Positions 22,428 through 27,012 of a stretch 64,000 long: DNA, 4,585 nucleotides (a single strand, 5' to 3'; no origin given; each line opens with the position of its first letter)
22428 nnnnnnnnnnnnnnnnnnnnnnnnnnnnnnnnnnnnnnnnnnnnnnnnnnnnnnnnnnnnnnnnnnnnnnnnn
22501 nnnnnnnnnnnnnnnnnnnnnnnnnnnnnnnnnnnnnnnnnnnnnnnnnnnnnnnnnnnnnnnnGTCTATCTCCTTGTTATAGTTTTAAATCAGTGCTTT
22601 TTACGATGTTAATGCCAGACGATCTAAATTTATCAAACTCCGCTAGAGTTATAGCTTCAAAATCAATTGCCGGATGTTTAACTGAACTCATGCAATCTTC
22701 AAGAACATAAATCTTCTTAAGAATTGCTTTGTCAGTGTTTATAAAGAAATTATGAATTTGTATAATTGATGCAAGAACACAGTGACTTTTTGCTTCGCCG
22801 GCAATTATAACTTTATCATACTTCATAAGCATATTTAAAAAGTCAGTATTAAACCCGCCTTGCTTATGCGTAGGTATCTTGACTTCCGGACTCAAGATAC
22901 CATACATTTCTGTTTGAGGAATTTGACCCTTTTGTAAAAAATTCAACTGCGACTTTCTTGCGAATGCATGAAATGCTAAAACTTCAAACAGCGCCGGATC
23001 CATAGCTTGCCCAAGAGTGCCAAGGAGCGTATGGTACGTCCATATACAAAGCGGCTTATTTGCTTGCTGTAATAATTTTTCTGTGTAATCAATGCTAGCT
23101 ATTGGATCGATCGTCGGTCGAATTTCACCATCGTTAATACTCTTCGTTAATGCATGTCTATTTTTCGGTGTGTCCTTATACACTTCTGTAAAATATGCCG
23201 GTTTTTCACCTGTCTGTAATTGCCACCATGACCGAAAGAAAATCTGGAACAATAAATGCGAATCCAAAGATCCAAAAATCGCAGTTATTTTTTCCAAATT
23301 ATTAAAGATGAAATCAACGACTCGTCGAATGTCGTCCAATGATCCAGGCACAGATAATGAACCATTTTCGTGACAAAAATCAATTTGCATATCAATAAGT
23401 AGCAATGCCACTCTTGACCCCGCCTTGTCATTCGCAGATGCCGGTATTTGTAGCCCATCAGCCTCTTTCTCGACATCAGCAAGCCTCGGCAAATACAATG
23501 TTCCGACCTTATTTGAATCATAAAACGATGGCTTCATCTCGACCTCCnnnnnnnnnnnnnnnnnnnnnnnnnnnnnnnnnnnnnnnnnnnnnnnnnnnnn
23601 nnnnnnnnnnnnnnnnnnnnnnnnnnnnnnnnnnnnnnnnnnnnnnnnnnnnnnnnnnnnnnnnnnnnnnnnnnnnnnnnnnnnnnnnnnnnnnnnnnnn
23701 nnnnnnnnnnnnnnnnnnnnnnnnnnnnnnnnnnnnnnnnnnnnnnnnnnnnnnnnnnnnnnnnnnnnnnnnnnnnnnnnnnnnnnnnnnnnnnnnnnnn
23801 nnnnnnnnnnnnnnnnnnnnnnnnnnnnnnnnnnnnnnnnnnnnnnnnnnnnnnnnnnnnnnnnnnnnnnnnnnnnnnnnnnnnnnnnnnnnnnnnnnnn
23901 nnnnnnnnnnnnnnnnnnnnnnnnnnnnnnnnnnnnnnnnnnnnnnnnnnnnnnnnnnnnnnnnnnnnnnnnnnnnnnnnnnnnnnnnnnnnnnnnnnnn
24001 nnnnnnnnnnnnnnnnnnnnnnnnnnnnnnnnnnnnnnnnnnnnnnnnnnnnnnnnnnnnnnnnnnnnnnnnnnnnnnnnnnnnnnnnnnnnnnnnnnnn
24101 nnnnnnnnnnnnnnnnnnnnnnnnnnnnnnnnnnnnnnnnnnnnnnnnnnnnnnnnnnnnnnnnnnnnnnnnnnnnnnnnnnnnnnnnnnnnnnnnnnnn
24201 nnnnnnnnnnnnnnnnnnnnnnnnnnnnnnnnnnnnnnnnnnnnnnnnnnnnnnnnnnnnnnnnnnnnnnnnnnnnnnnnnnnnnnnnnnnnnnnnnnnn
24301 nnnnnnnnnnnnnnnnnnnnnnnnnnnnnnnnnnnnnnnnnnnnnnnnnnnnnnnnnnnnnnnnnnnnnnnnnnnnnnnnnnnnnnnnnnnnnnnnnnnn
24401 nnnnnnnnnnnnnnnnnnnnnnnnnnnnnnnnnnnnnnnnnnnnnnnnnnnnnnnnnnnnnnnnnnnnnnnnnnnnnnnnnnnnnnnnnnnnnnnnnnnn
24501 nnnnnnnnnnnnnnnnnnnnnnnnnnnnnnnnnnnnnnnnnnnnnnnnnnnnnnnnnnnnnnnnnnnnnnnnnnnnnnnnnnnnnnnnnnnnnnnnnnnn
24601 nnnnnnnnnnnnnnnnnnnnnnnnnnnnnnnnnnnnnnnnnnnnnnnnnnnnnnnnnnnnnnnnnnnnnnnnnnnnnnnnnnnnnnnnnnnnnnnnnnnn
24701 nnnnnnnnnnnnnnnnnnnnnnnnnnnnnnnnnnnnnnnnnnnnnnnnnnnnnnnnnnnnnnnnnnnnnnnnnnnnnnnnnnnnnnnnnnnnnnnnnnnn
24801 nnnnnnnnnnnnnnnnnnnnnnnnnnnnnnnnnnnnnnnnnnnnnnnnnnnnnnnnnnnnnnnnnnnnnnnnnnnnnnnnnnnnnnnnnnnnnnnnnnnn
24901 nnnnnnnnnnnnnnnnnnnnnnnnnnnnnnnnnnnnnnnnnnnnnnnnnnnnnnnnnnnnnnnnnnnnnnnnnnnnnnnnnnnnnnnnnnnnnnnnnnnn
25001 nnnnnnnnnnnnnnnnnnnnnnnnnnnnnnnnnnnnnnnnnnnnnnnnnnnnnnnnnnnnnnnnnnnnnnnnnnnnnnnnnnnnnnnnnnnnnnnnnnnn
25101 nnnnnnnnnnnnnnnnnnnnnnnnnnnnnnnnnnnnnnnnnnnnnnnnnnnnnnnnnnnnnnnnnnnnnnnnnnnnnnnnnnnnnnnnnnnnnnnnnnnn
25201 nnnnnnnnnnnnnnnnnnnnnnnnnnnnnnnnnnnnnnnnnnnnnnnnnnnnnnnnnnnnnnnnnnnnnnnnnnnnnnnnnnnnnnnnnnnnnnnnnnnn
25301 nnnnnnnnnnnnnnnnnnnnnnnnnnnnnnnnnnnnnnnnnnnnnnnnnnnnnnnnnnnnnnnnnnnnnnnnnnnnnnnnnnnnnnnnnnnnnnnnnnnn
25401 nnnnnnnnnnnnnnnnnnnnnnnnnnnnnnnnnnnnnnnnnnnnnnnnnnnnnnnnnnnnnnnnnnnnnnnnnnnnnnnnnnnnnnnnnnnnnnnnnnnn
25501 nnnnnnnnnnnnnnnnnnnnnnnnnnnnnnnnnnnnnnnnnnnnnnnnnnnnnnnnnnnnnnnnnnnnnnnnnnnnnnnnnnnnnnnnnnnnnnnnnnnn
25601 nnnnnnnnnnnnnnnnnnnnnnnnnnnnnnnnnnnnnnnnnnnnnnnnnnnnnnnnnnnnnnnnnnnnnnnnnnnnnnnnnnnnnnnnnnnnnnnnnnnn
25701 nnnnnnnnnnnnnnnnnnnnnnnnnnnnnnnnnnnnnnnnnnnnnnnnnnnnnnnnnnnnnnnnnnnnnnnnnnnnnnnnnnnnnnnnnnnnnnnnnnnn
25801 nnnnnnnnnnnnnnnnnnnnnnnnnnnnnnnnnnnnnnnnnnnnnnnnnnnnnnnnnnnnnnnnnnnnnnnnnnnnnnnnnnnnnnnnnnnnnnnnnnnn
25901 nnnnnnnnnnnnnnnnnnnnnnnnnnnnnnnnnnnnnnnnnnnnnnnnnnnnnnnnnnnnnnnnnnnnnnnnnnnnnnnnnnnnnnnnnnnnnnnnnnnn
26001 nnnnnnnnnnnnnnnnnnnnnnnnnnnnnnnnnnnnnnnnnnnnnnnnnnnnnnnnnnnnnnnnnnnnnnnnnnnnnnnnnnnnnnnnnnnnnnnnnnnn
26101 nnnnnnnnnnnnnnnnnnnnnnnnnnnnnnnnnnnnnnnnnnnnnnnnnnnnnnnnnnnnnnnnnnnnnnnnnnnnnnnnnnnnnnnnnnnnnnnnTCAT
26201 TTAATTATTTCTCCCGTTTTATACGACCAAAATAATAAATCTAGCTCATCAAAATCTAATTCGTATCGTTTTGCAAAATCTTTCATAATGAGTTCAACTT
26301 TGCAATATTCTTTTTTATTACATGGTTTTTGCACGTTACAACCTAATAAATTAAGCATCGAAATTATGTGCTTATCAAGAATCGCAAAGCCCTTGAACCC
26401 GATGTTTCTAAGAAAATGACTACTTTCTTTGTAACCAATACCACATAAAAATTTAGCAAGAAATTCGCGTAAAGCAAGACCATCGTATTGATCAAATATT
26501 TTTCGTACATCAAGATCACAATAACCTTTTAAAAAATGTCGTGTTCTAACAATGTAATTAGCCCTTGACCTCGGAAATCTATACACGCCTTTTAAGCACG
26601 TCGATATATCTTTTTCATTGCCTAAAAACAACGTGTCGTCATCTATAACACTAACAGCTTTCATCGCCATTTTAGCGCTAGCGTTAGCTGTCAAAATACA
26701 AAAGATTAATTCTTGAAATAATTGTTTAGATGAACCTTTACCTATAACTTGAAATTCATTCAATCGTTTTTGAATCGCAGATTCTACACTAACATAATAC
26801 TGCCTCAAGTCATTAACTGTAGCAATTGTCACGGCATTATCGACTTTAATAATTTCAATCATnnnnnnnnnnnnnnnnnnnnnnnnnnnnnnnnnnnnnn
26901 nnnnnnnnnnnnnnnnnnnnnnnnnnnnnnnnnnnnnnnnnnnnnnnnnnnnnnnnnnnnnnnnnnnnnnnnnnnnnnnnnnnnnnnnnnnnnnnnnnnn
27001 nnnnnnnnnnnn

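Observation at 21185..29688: NAD+ salvage / ADP-ribose processing gene set (PncA-like, NadE, macro, Nudix)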

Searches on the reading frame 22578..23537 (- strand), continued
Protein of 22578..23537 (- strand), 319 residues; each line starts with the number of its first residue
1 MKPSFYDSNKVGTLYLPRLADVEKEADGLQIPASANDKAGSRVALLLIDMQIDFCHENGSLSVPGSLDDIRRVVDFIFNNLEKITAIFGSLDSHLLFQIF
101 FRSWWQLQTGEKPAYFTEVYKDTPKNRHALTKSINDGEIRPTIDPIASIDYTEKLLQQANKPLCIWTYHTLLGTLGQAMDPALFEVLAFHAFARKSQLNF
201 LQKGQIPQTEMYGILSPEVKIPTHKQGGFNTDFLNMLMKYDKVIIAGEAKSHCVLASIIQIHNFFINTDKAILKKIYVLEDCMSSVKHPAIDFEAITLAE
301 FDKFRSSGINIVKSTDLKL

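Call 41: fold_search(model_id=the predicted structure, library=pdb)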
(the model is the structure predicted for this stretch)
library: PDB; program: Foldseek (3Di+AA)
matches with E <= 10: 634; with E <= 0.001: 123
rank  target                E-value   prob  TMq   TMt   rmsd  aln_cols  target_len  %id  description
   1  2wta                  6.8e-13  1.00  0.54  0.78   4.1       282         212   16  Acinetobacter baumanii nicotinamidase pyrazinamidease (released 2009-11-10)
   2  2wt9_A                6.4e-12  1.00  0.54  0.79   4.2       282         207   17  Acinetobacter baumanii nicotinamidase pyrazinamidease (released 2009-11-10)
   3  2wt9_B                1.9e-11  1.00  0.53  0.78   4.2       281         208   17  Acinetobacter baumanii nicotinamidase pyrazinamidease (released 2009-11-10)
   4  3v8e_A                2.7e-11  1.00  0.52  0.74   5.9       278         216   16  Crystal structure of the yeast nicotinamidase Pnc1p bound to the inhibitor nicotinaldehyde (released 2012-01-25)
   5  2h0r_A                4.4e-11  1.00  0.53  0.75   5.6       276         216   19  Structure of the Yeast Nicotinamidase Pnc1p (released 2007-03-27)
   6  3pl1                  1.3e-10  1.00  0.43  0.69   5.4       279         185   16  Determination of the crystal structure of the pyrazinamidase from M.tuberculosis : a structure-function analysis for pre (released 2011-01-12)
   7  1ilw                  1.4e-10  1.00  0.46  0.80   4.3       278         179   19  Crystal Structure of Pyrazinamidase/Nicotinamidase of Pyrococcus horikoshii (released 2001-12-12)
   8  9u8m                  3.9e-10  1.00  0.49  0.48   5.5       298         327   15  Drosophila melanogaster Nicotinamidase in Complex with Inhibitor CN2 (released 2025-09-03)
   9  3r2j_A                1.7e-09  1.00  0.51  0.79   4.8       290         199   16  Crystal Structure of PnC1 from L. infantum in complex with nicotinate (released 2011-08-24)
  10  3r2j_C                1.7e-09  1.00  0.50  0.78   4.8       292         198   15  Crystal Structure of PnC1 from L. infantum in complex with nicotinate (released 2011-08-24)
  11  3r2j_B                2.5e-09  1.00  0.49  0.76   4.7       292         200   16  Crystal Structure of PnC1 from L. infantum in complex with nicotinate (released 2011-08-24)
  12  3o93_A                8.1e-09  1.00  0.47  0.74   4.8       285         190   18  High resolution crystal structures of Streptococcus pneumoniae nicotinamidase with trapped intermediates provide insig (released 2011-01-12)
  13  3o91_A                1.2e-08  1.00  0.45  0.72   5.6       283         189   17  High resolution crystal structures of Streptococcus pneumoniae nicotinamidase with trapped intermediates provide insig (released 2011-01-12)
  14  3eef_A                1.7e-08  1.00  0.42  0.73   5.8       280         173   15  Crystal structure of N-carbamoylsarcosine amidase from thermoplasma acidophilum (released 2008-09-16)
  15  3o92_C                1.9e-08  1.00  0.46  0.75   5.2       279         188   16  High resolution crystal structures of Streptococcus pneumoniae nicotinamidase with trapped intermediates provide insig (released 2011-01-12)
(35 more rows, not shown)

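Call 47: find_related_loci(query=A2, collection=genome_contigs, flank=8000)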
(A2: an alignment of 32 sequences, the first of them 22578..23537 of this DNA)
Query A2 (319 aa) in genome_contigs; peptide patterns used: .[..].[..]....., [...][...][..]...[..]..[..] (x = any residue, [..] = any of these).
600 stretches matched a pattern (row limit reached: there are more); 355 encode a relative of the query (tblastn E <= 1e-3); the best 80 are kept; 80 distinct loci.
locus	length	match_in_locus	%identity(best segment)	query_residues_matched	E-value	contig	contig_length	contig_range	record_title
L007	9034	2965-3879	50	1-316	4e-104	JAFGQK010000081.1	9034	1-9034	MAG: Spirochaetales bacterium isolate Zod_Metabat.749 k87_2444414, whole genome shotgun sequence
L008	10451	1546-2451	45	3-316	2e-95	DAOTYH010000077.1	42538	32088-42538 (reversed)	MAG TPA_asm: Anaerolineae bacterium isolate H23_319 k115_312519, whole genome shotgun sequence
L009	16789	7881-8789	46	3-317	8e-93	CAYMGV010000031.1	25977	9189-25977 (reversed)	MAG TPA_asm: uncultured Anaerolineae bacterium isolate SRP141376_co3_136 genome assembly, contig: NODE_4977_length_25977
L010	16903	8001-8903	46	3-316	7e-93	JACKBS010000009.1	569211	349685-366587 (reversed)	MAG: Ardenticatenaceae bacterium isolate HK-STAS-CHLO-27 HK-STAS-CHLO-27_9, whole genome shotgun sequence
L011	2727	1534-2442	47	1-316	3e-95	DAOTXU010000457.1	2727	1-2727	MAG TPA_asm: Anaerolineae bacterium isolate H21_274 k133_2170807, whole genome shotgun sequence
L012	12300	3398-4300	46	3-316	1e-92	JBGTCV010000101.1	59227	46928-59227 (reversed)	MAG: Candidatus Promineifilaceae bacterium isolate JTS-RE128 k141_5502820, whole genome shotgun sequence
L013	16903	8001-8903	46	3-316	1e-91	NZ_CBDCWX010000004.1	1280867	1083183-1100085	MAG: Candidatus Leptofilum sp. isolate 7b64b919-6ea5-499b-8485-25358eaaa058 contig_4, whole genome shotgun sequence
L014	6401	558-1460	47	3-316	2e-91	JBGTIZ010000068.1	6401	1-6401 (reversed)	MAG: Candidatus Promineifilaceae bacterium isolate JTS-RE278 k141_9957113, whole genome shotgun sequence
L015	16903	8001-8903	45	3-316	7e-91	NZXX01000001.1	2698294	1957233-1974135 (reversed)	MAG: Anaerolineaceae bacterium isolate NAT290 MHASMcontig_935675, whole genome shotgun sequence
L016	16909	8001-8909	45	1-316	4e-90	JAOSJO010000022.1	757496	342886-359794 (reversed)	MAG: Anaerolineae bacterium isolate FR_5 FR-Anaerolineae-1_s3, whole genome shotgun sequence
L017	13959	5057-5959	45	3-316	2e-90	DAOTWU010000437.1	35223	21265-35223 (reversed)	MAG TPA_asm: Anaerolineae bacterium isolate H16_164 k91_107324, whole genome shotgun sequence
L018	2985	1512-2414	47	3-316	3e-92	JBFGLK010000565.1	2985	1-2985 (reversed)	MAG: Candidatus Promineifilaceae bacterium isolate Mix_sand03.2021.01.D.81 k141_3180318_length_2985_cov_9.0000, whole ge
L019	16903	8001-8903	45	3-316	2e-89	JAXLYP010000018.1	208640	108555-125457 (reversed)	MAG: Polyangiaceae bacterium isolate STL-MYX16 C3.166.fa-18, whole genome shotgun sequence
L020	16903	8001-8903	47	3-316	1e-89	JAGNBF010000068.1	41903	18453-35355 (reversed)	MAG: Chloroflexota bacterium isolate Go_Eff_bin_125 Go_Eff_1396_length_41903_cov_12.498516, whole genome shotgun sequenc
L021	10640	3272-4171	47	3-315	8e-90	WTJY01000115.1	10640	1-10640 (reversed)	MAG: Anaerolineales bacterium isolate SS36427bin_1 NODE_1796_length_10640_cov_25.860274, whole genome shotgun sequence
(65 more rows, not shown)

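Call 48: find_related_loci(query=A2, collection=viral_contigs, flank=10000)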
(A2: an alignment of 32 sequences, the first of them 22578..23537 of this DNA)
Query A2 (319 aa) in viral_contigs; peptide patterns used: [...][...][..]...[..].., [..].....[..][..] (x = any residue, [..] = any of these).
251 stretches matched a pattern; 99 encode a relative of the query (tblastn E <= 1e-3); the best 80 are kept; 79 distinct loci.
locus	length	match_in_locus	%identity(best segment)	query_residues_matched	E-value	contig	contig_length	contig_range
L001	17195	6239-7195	77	1-319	1e-174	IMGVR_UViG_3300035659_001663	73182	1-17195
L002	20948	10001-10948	72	2-319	2e-160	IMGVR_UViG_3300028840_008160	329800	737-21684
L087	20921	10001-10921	50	2-317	2e-102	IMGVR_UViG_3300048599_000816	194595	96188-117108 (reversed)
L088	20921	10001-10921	47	2-316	2e-93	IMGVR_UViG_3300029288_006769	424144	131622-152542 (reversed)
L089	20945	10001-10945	57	2-319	3e-125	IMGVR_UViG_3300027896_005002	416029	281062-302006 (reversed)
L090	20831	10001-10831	43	19-316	2e-66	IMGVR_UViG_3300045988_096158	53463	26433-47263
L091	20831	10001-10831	43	19-316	3e-66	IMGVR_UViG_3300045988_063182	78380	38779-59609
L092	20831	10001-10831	43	19-316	5e-66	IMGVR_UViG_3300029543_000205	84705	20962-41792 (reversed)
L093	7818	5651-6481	43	19-316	3e-66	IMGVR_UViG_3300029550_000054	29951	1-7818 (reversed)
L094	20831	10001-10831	43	19-316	3e-66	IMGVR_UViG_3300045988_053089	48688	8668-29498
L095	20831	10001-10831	43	19-316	3e-66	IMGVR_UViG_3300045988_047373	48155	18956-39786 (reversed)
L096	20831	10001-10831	43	19-316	3e-66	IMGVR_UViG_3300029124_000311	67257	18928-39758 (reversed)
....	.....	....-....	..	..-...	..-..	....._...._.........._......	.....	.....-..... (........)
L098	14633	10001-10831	43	19-316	4e-66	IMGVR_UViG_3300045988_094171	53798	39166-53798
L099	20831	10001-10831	43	19-316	8e-66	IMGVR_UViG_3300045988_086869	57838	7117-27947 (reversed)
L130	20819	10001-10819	40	26-319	8e-60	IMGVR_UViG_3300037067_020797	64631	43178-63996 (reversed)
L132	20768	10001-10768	40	45-319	3e-55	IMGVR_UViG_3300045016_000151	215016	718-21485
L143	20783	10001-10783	31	42-317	3e-34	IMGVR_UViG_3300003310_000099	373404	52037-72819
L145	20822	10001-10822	31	31-317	6e-32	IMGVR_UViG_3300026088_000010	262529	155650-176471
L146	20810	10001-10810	31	29-315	7e-31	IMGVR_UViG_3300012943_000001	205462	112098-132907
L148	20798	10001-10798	33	43-314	1e-30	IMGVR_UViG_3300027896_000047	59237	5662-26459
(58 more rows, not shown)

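Call 54: search_dna_similar(query=window:22578-23537:-, collection=phages, mode=protein, max_rows=30)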
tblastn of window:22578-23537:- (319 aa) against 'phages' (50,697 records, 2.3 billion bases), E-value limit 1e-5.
Records with a match: 4; places in all: 4; records where one place covers at least 80% of the query: 3.
Best place of each record, by identity: <60% 4.
By first word of the organism name: uncultured 3; Bacteriophage 1.
By host as written in the record: - 4.
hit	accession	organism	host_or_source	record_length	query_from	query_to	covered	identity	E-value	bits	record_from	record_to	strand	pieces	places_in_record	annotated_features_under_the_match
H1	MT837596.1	Bacteriophage sp.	human fecal samples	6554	19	316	93%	42.8%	9e-63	220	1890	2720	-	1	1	record has no annotation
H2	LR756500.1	uncultured phage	metagenomic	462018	42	319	87%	31.1%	4e-34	137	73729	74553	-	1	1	record has no annotation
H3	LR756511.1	uncultured phage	metagenomic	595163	42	317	87%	29.9%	1e-29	124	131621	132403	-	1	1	record has no annotation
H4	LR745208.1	uncultured phage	metagenomic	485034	42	286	77%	30.2%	5e-23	105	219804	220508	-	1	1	record has no annotation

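Call 76: search_protein_families(library=pfam, proteins=[L148:16508-17773:+, L148:17832-18788:+, L148:8485-9399:+, L146:7108-8511:+, L146:8515-9420:+, L146:13816-14694:+, L146:6106-7044:+, L143:12580-13620:+, L143:5598-6716:+, L090:8421-9872:+], max_evalue=0.001)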
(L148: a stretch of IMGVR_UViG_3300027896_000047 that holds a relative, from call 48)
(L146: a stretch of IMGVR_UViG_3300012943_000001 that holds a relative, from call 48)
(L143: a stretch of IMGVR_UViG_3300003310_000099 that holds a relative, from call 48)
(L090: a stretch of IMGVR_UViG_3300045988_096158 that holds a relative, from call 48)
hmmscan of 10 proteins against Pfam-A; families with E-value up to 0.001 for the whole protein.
L148:16508-17773:+ (421 aa): 1 family
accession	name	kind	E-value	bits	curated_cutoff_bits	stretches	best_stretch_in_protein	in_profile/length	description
PF01145.31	Band_7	-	4e-06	27.4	23.6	1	209-364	49-166/176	SPFH domain / Band 7 family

L148:17832-18788:+ (318 aa): 1 family
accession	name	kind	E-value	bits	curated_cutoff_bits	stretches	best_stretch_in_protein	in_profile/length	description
PF02511.20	Thy1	-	7.6e-32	111.1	24.8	1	158-310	43-185/191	Thymidylate synthase complementing protein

L148:8485-9399:+ (304 aa): 1 family
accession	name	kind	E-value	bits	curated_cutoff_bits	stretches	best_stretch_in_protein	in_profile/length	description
PF00293.34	NUDIX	-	6.4e-17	62.3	21.1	1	168-292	4-131/134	NUDIX domain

L146:7108-8511:+ (467 aa): 3 families
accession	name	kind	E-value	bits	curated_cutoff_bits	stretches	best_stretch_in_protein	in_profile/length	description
PF00644.27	PARP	-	7.5e-35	120.7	26.7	1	292-439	4-144/199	Poly(ADP-ribose) polymerase catalytic domain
PF05406.20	WGR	-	5.9e-14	52.4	22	1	26-98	3-75/79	WGR domain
PF02877.19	PARP_reg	-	1.4e-09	38.6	26.8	1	137-262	3-113/135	Poly(ADP-ribose) polymerase, regulatory domain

L146:8515-9420:+ (301 aa): 0 families

L146:13816-14694:+ (292 aa): 0 families

L146:6106-7044:+ (312 aa): 0 families

L143:12580-13620:+ (346 aa): 0 families

L143:5598-6716:+ (372 aa): 2 families
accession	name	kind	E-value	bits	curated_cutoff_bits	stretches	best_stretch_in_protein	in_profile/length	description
PF01068.26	DNA_ligase_A_M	-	3.4e-17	63.2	26.2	1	101-285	1-204/204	ATP dependent DNA ligase domain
PF14743.12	DNA_ligase_OB_2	-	6.7e-11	42.5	28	1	299-369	1-66/66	DNA ligase OB-like domain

L090:8421-9872:+ (483 aa): 4 families
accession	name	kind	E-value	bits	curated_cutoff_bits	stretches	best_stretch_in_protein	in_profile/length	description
PF11443.14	DUF2828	-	2.1e-42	145.8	29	2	183-281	288-398/405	Domain of unknown function (DUF2828)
PF25043.1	DUF7788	-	5.8e-40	137.3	27.1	1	287-464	1-190/221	Domain of unknown function (DUF7788)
PF13519.12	VWA_2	-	6.1e-08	33.7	27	1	289-391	2-106/107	von Willebrand factor type A domain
PF05762.20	VWA_CoxE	-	0.00016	21.6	26.4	1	286-391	57-159/222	VWA domain containing CoxE-like protein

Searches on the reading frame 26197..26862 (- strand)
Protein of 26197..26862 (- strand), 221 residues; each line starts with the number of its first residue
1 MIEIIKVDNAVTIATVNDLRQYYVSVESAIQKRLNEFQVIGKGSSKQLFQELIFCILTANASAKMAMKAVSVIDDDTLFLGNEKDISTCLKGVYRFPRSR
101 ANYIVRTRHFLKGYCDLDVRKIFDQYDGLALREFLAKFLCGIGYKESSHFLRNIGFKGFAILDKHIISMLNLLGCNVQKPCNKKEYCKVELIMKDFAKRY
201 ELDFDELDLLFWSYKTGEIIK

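Call 3: search_protein_families(library=pfam, proteins=[window:26197-26862:-], max_evalue=0.01)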
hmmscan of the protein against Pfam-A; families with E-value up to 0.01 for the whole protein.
window:26197-26862:- (221 aa): 1 family
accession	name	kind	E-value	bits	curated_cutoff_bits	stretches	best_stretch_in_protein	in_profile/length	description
PF22175.2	Ogg-HhH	-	8.5e-50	169.1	27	1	30-201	1-172/173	8-oxoguanine DNA glycosylase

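Call 4: search_protein_families(library=ncbifam, proteins=[window:26197-26862:-], max_evalue=0.01)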
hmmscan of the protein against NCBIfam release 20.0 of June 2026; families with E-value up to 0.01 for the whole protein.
window:26197-26862:- (221 aa): 1 family
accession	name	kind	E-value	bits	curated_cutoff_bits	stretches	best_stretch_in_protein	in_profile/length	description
NF002305.0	PRK01229.1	equivalog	4.5e-56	189.6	183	1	16-221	5-210/210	N-glycosylase/DNA lyase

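Call 6: search_protein_families(library=phrogs, proteins=[window:26197-26862:-], max_evalue=0.01)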
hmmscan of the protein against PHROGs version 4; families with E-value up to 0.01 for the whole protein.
window:26197-26862:- (221 aa): 0 families

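Call 38: search_protein_families(library=padloc, proteins=[window:26197-26862:-], max_evalue=0.01)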
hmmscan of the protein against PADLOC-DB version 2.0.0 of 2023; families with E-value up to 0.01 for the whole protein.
window:26197-26862:- (221 aa): 0 families
